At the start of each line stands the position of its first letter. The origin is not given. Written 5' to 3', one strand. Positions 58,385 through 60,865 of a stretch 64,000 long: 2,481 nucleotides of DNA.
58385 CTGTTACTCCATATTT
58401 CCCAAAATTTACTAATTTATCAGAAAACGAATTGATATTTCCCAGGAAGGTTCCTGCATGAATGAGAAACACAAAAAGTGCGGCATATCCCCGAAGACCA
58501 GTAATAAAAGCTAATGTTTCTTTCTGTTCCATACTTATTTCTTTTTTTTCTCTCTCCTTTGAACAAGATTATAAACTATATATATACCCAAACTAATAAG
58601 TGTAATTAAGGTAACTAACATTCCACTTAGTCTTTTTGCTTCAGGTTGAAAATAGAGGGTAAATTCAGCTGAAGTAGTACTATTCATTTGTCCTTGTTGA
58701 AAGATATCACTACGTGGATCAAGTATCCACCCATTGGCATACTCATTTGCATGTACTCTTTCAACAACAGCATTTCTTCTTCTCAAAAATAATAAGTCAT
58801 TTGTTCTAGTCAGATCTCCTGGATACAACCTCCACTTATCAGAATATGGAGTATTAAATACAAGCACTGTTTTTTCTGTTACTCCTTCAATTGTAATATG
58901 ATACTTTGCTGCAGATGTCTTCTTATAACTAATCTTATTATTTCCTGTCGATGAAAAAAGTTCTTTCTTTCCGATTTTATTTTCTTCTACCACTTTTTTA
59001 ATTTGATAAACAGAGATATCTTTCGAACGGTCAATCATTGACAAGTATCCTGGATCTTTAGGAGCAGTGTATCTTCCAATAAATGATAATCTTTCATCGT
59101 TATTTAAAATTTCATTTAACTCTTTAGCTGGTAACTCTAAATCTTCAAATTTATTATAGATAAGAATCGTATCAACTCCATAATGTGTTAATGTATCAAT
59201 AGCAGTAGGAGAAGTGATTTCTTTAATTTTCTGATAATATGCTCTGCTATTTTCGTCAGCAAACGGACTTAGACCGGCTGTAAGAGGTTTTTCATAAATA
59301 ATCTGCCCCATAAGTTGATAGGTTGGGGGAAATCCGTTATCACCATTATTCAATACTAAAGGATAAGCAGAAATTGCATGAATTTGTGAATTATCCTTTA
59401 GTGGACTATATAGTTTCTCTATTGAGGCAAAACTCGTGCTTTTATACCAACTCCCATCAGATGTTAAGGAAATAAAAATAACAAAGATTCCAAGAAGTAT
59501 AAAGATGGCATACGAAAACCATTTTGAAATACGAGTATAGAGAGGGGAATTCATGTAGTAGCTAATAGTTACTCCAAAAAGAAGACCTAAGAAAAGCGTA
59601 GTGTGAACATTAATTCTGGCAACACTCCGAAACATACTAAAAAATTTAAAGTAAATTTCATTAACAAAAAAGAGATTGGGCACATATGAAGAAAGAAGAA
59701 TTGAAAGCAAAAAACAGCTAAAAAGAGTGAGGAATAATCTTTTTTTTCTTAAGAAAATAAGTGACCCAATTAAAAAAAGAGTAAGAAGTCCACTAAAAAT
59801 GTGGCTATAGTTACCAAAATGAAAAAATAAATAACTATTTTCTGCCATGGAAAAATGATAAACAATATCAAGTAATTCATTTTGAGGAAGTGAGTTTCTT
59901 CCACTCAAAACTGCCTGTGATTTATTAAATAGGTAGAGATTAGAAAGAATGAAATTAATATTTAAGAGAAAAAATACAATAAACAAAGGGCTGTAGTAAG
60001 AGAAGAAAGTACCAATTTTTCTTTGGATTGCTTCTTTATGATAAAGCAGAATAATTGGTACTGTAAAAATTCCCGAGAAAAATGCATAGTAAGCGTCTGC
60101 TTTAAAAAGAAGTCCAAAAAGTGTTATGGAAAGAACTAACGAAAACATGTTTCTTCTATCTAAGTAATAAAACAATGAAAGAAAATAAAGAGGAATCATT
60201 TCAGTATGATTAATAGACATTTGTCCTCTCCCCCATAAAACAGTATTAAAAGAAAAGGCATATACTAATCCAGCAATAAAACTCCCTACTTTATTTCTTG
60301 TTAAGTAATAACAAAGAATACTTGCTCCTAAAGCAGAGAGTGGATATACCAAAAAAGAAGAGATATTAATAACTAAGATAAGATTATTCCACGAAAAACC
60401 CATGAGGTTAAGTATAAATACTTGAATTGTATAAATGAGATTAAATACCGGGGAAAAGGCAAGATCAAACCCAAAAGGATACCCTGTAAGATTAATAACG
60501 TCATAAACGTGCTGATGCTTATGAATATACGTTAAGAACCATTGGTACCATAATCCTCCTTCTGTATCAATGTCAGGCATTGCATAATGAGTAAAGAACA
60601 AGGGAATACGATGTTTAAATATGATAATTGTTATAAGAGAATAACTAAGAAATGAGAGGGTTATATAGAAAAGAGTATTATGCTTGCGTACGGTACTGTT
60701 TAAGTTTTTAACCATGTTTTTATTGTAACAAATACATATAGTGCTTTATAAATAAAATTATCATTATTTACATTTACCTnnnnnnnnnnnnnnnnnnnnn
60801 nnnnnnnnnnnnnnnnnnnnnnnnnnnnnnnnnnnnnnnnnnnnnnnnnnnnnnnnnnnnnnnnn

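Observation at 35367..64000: ~29 kb glycan-assembly supercluster dominated by GT-C membrane enzymes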

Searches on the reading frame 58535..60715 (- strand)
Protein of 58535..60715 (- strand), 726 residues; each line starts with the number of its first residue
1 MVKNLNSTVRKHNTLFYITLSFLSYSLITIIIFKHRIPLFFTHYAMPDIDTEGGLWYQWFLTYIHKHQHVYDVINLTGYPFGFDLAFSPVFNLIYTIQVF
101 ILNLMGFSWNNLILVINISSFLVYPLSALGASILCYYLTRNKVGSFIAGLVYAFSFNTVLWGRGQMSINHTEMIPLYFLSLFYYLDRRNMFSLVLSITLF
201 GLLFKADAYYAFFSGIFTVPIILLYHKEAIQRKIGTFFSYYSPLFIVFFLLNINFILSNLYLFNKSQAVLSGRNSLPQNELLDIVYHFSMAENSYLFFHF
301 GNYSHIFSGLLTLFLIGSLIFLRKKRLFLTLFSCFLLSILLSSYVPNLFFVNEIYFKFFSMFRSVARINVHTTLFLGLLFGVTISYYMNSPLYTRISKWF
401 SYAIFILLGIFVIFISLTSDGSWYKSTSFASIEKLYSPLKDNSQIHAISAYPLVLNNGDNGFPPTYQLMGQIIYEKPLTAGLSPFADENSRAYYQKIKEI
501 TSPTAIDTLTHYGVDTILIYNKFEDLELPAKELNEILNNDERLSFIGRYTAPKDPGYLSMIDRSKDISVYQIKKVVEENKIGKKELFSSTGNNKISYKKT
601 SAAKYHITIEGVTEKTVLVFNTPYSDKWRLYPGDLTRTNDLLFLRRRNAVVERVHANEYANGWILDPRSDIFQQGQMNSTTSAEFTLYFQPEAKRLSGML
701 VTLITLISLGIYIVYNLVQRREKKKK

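Call 4: search_protein_families(library=pfam, proteins=[window:58535-60715:-], max_evalue=0.01)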
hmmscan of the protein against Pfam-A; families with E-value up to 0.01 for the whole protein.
window:58535-60715:- (726 aa): 0 families

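Call 11: search_protein_families(library=ncbifam, proteins=[window:58535-60715:-], max_evalue=1)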
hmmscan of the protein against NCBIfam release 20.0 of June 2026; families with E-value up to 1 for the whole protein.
window:58535-60715:- (726 aa): 0 families

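Call 14: search_solved_structures(query=window:58535-60715:-, max_evalue=10)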
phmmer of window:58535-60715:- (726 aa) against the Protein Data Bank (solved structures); distinct sequences matched with E-value up to 10: 0.

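Call 16: find_homologous_proteins(query=window:58535-60715:-, max_evalue=0.001)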
Query window:58535-60715:- (726 aa): 33 proteins with E <= 0.001 among 8000 candidates.
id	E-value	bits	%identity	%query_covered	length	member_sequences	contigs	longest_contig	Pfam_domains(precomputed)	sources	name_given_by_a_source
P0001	0.0e+0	1501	93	100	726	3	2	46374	-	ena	-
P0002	3.0e-210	719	50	97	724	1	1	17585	-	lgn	-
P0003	6.2e-206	705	50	96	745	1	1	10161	-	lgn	-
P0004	2.5e-198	679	45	97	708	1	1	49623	-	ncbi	-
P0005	7.3e-193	661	48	94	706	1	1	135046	-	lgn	-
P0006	7.0e-191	655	46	98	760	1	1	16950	-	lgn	-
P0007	1.3e-185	637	44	99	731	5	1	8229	-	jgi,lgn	-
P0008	7.1e-185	635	46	99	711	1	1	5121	-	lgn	-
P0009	5.0e-181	622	45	96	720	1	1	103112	-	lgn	-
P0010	5.2e-181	622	46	99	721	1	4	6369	PF20176.4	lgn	-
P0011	1.1e-179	618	46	94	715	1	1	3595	-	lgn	-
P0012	6.0e-177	609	43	95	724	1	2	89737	-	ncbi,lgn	-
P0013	2.1e-175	604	45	94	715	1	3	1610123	-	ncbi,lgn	-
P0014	2.4e-175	603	43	97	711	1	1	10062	PF10131.16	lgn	-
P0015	1.3e-174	601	42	98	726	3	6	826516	-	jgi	jgi:hypothetical protein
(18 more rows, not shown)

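Call 18: find_encoding_contigs(protein=P0001, flank=10000, max_places=3)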
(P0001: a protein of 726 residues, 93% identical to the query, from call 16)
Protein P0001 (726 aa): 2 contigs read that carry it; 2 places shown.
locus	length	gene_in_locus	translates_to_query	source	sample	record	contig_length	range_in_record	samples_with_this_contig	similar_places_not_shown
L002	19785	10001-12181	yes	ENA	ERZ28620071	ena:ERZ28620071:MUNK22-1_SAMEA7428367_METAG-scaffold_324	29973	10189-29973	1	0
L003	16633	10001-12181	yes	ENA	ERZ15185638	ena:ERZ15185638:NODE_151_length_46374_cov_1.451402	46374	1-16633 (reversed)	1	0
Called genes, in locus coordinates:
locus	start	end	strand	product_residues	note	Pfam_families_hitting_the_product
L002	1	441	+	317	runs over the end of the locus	PF01370:Epimerase, PF04321:RmlD_sub_bind (weak), PF16363:GDP_Man_Dehyd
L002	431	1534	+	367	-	PF02350:Epimerase_2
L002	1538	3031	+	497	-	-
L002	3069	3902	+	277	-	PF01073:3Beta_HSD (faint), PF01370:Epimerase, PF04321:RmlD_sub_bind, PF16363:GDP_Man_Dehyd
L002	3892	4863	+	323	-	PF21360:PylC-like_N, PF02655:ATP-grasp_3, PF15632:ATPgrasp_Ter (weak)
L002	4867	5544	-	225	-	PF00149:Metallophos, PF12850:Metallophos_2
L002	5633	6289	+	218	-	PF05219:DREV, PF01728:FtsJ (weak), PF13489:Methyltransf_23, PF13847:Methyltransf_31, PF08241:Methyltransf_11, PF08242:Methyltransf_12, PF13649:Methyltransf_25 (weak)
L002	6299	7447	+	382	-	PF01041:DegT_DnrJ_EryC1, PF00155:Aminotran_1_2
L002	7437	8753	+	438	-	PF13231:PMT_2 (weak)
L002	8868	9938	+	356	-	PF00535:Glycos_transf_2, PF13704:Glyco_tranf_2_4 (faint)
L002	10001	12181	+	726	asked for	-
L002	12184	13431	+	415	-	PF01757:Acyl_transf_3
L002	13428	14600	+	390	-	PF00534:Glycos_transf_1, PF13692:Glyco_trans_1_4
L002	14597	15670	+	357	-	-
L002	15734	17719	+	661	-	-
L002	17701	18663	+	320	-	PF00535:Glycos_transf_2, PF10111:Glyco_tranf_2_2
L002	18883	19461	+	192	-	PF13439:Glyco_transf_4 (weak)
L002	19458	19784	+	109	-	?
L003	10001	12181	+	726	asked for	-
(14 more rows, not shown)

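Call 21: find_related_loci(query=A1, collection=genome_contigs, flank=10000)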
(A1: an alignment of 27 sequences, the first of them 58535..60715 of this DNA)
Query A1 (726 aa) in genome_contigs; peptide patterns used: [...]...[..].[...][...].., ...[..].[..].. (x = any residue, [..] = any of these).
440 stretches matched a pattern; 16 encode a relative of the query (tblastn E <= 1e-3); 13 distinct loci.
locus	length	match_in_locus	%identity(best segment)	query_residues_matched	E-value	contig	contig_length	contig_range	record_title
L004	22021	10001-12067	45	22-726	0e+0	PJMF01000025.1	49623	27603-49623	MAG: Candidatus Paceibacterota bacterium isolate Amazon_FNV_2010_13_2_2 contig_75_5453218_length_49623_multi_5_in_2_out_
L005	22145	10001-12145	42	12-724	0e+0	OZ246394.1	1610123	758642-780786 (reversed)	MAG: uncultured Gammaproteobacteria bacterium isolate SRP292972_co1_11 genome assembly, chromosome: 1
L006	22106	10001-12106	42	13-726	5e-177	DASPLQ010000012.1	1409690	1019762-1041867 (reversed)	MAG TPA_asm: Vitreimonas sp. isolate SMAG_U12069 k141_91001, whole genome shotgun sequence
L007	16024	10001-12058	43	15-714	4e-172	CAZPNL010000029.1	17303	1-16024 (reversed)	MAG TPA_asm: uncultured Gammaproteobacteria bacterium isolate SRP342105_co2_196 genome assembly, contig: NODE_3383_lengt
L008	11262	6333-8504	36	16-709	9e-117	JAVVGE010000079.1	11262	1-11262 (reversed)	MAG: Desulfurococcales archaeon isolate PSS.bin.19 NODE_935_length_11262_cov_36.040600, whole genome shotgun sequence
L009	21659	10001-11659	38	31-580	2e-106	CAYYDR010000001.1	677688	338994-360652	MAG TPA_asm: uncultured Gammaproteobacteria bacterium isolate SRP302447_co2_591 genome assembly, contig: NODE_22_length_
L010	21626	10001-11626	35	11-551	4e-92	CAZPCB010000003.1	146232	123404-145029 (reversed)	MAG TPA_asm: uncultured Candidatus Saccharibacteria bacterium isolate binchicken_co298_492 genome assembly, contig: NODE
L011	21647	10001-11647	33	25-577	7e-80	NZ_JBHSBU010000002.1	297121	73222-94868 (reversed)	Chitinimonas lacunae strain LMG 29894 Plasmid1, whole genome shotgun sequence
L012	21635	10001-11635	31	27-575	1e-72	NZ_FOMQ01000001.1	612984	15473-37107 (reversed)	Paracidovorax konjaci strain DSM 7481, whole genome shotgun sequence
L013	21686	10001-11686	30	25-585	1e-70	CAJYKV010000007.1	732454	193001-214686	MAG: uncultured Acidovorax sp. isolate S1C1_SP3 genome assembly, contig: S1Ck127_26134, whole genome shotgun sequence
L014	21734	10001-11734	31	25-605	2e-70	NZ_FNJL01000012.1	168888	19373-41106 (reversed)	Paracidovorax cattleyae strain DSM 17101, whole genome shotgun sequence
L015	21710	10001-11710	32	25-604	8e-69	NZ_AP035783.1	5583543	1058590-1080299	Acidovorax sacchari strain HC-19 chromosome, complete genome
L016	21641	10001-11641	31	25-575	1e-66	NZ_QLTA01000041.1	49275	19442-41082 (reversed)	Paracidovorax anthurii strain CFPB 3232 Ga0074828_1041, whole genome shotgun sequence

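Call 26: search_protein_families(library=ncbifam, proteins=[L002:1538-3031:+], max_evalue=0.00001)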
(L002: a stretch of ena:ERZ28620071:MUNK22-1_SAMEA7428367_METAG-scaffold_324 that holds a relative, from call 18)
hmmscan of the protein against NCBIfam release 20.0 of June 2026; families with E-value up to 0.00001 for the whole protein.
L002:1538-3031:+ (497 aa): 0 families

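Call 30: predict_structure(alignment_id=A1)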
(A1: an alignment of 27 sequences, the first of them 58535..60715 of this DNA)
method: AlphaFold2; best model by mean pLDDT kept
length: 726 residues; sequences in the alignment: 27
mean_pLDDT: 86.7   pTM: 0.87
mean pLDDT of the five models: 86.7, 86.3, 86.2, 85.6, 84.2
residues with pLDDT >= 90: 338; 70-90: 339; 50-70: 38; < 50: 11
segments of 3 or more residues with pLDDT < 50: 1-8
pLDDT, mean of each block of 10 residues (from residue 1): 42 86 96 87 62 77 88 85 73 85 87 87 94 96 95 89 71 96 95 96 91 94 94 95 95 84 74 73 83 86 82 88 93 95 88 81 82 95 92 87 91 88 78 91 94 83 85 92 86 92 93 95 79 92 96 80 91 92 84 87 92 88 89 91 80 86 87 70 88 89 94 91 80
secondary structure, 60 per line:
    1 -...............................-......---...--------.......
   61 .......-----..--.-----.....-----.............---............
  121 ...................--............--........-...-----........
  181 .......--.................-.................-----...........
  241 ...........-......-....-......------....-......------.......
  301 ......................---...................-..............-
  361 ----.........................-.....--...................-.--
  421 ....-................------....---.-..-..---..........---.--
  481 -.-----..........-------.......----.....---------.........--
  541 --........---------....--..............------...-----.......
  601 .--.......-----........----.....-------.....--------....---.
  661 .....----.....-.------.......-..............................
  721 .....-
elements in order (helices of 4 or more, strands of 3 or more residues): H2-32 H34-39 E43-45 H54-67 H93-105 H109-139 H142-153 H156-163 H173-187 H190-206 H208-224 H230-251 H253-258 H260-263 H265-270 H277-280 H284-287 H295-322 H326-342 H346-359 H365-389 H391-395 H398-416 H421-424 E426-428 H429-441 E448-451 H465-474 H488-497 H505-511 E516-520 H530-538 E543-550 H560-563 E566-572 H573-579 E586-588 E594-601 E604-610 E616-623 E628-632 H640-644 E653-656 E660-665 H670-674 E683-689 H691-725

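Call 35: fold_search(model_id=the predicted structure, library=pdb)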
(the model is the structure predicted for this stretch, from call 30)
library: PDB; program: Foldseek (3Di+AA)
matches with E <= 10: 164; with E <= 0.001: 23
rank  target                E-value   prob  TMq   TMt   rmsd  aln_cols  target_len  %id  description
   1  7oci_F                6.8e-09  1.00  0.47  0.53  13.7       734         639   12  Cryo-EM structure of yeast Ost6p containing oligosaccharyltransferase complex (released 2022-02-16)
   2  8agc_A                1.9e-08  1.00  0.41  0.43  20.9       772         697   12  Structure of yeast oligosaccharylransferase complex with lipid-linked oligosaccharide and non-acceptor peptide bound (released 2022-12-07)
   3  8age_A                3.5e-08  1.00  0.43  0.47  12.2       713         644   12  Structure of yeast oligosaccharylransferase complex with acceptor peptide bound (released 2022-12-07)
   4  7zlg_A                3.7e-08  1.00  0.45  0.49   9.2       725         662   12  Cryo-EM structure of C-mannosyltransferase CeDPY19, in complex with acceptor peptide and bound to CMT2-Fab and anti-Fa (released 2023-01-11)
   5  7zli_A                4.8e-08  1.00  0.44  0.48   9.9       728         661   12  Cryo-EM structure of C-mannosyltransferase CeDPY19, in complex with Dol25-P-Man and bound to CMT2-Fab and anti-Fab nan (released 2023-01-11)
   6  6w98_A                1.1e-07  1.00  0.47  0.28   8.1       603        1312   13  Single-Particle Cryo-EM Structure of Arabinofuranosyltransferase AftD from Mycobacteria (released 2020-05-13)
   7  9n9j_I                1.1e-07  1.00  0.35  0.36  12.0       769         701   12  Structure of a GRP94 folding intermediate engaged with a CCDC134- and FKBP11-bound secretory translocon (released 2025-11-19)
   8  6c26_A                1.1e-07  1.00  0.47  0.52  17.5       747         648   11  The Cryo-EM structure of a eukaryotic oligosaccharyl transferase complex (released 2018-01-31)
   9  6gxc_A                1.6e-07  1.00  0.42  0.43  22.9       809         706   12  Bacterial oligosaccharyltransferase PglB in complex with an inhibitory peptide and a reactive lipid-linked oligosaccha (released 2018-11-14)
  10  8b6l_I                1.9e-07  1.00  0.39  0.41  10.9       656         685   12  Subtomogram average of the human Sec61-TRAP-OSTA-translocon (released 2022-12-07)
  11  6wby                  3.0e-07  1.00  0.46  0.29  20.7       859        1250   10  Single-Particle Cryo-EM Structure of Arabinofuranosyltransferase AftD from Mycobacteria, Mutant R1389S Class 2 (released 2020-05-13)
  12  6s7o_A                4.6e-07  1.00  0.44  0.48  10.1       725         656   11  Cryo-EM structure of human oligosaccharyltransferase complex OST-A (released 2019-12-18)
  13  7zlh_A                6.6e-07  1.00  0.41  0.45  10.3       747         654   13  Cryo-EM structure of C-mannosyltransferase CeDPY19, in apo state, bound to CMT2-Fab and anti-Fab nanobody (released 2023-01-11)
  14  5ogl_A                3.0e-06  1.00  0.41  0.42  23.0       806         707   11  Structure of bacterial oligosaccharyltransferase PglB in complex with an acceptor peptide and an lipid-linked oligosac (released 2017-10-25)
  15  3rce_A                7.9e-06  1.00  0.42  0.44  23.1       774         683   12  Bacterial oligosaccharyltransferase PglB (released 2011-06-15)
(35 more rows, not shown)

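Call 54: search_protein_families(library=pfam, proteins=[L002:1538-3031:+], max_evalue=10)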
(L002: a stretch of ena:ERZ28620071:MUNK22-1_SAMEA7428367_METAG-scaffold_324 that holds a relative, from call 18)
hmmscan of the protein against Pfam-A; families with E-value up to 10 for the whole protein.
L002:1538-3031:+ (497 aa): 0 families

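Call 77: search_protein_families(library=pfam, proteins=[L013:12778-13500:+, L013:14714-15571:+, L013:15773-17077:+, L013:16914-17849:+, L013:17810-18961:+, L013:18983-19900:+, L013:6836-7402:+, L013:3086-4864:-, L013:2657-3850:+, L013:8926-9903:+], max_evalue=0.0001)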
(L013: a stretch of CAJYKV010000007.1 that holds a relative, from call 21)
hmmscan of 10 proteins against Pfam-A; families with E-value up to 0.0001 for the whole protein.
L013:12778-13500:+ (240 aa): 2 families
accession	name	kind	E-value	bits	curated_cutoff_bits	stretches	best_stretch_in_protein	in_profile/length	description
PF00583.31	Acetyltransf_1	-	9.9e-07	29.5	20.7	1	143-217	34-109/116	Acetyltransferase (GNAT) family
PF13508.13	Acetyltransf_7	-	7.4e-06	26.7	27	1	151-213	11-70/84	Acetyltransferase (GNAT) domain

L013:14714-15571:+ (285 aa): 0 families

L013:15773-17077:+ (434 aa): 2 families
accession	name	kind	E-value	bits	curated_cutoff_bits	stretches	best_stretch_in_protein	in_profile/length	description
PF13440.11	Polysacc_synt_3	-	2.1e-13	50.6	23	1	39-336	2-291/293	Polysaccharide biosynthesis protein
PF01943.22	Polysacc_synt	-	4.2e-10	39.9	28.2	1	18-281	5-269/274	Polysaccharide biosynthesis protein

L013:16914-17849:+ (311 aa): 0 families

L013:17810-18961:+ (383 aa): 3 families
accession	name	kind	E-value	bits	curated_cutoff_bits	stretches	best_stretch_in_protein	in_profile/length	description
PF16363.11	GDP_Man_Dehyd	-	1.9e-153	511.2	27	1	29-358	1-332/332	GDP-mannose 4,6 dehydratase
PF01370.27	Epimerase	-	1.9e-75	253.8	20.9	1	28-275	1-240/240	NAD dependent epimerase/dehydratase family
PF04321.23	RmlD_sub_bind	-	6.6e-06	25.8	27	1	28-185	3-130/287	RmlD substrate binding domain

L013:18983-19900:+ (305 aa): 3 families
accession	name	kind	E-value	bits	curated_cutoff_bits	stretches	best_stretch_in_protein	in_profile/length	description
PF01370.27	Epimerase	-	2.2e-57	194.6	20.9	1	3-235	1-240/240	NAD dependent epimerase/dehydratase family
PF16363.11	GDP_Man_Dehyd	-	1.4e-13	51.5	27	1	35-254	59-267/332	GDP-mannose 4,6 dehydratase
PF04321.23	RmlD_sub_bind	-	6.7e-11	42.2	27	1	1-59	1-59/287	RmlD substrate binding domain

L013:6836-7402:+ (188 aa): 1 family
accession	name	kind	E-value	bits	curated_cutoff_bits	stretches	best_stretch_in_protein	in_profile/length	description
PF10066.14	DUF2304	-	9.6e-23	80.9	25.5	1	68-171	2-105/106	Uncharacterized conserved protein (DUF2304)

L013:3086-4864:- (592 aa): 3 families
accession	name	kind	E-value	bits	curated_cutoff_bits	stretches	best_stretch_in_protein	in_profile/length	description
PF16861.10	Carbam_trans_C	-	4.3e-58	196.1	27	1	420-591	1-168/170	Carbamoyltransferase C-terminus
PF02543.21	Carbam_trans_N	-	1.2e-38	133.9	24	1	7-364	2-345/346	Carbamoyltransferase N-terminus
PF00814.31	TsaD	-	9.7e-06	25.9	24.8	1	284-361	190-262/264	tRNA N6-adenosine threonylcarbamoyltransferase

L013:2657-3850:+ (397 aa): 0 families

L013:8926-9903:+ (325 aa): 2 families
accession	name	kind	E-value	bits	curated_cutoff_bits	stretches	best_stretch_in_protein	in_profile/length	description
PF00535.33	Glycos_transf_2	-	5.5e-27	95.2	23.3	1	10-172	2-165/168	Glycosyl transferase family 2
PF13641.12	Glyco_tranf_2_3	-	5.1e-08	33.7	27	1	8-181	3-176/230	Glycosyltransferase like family 2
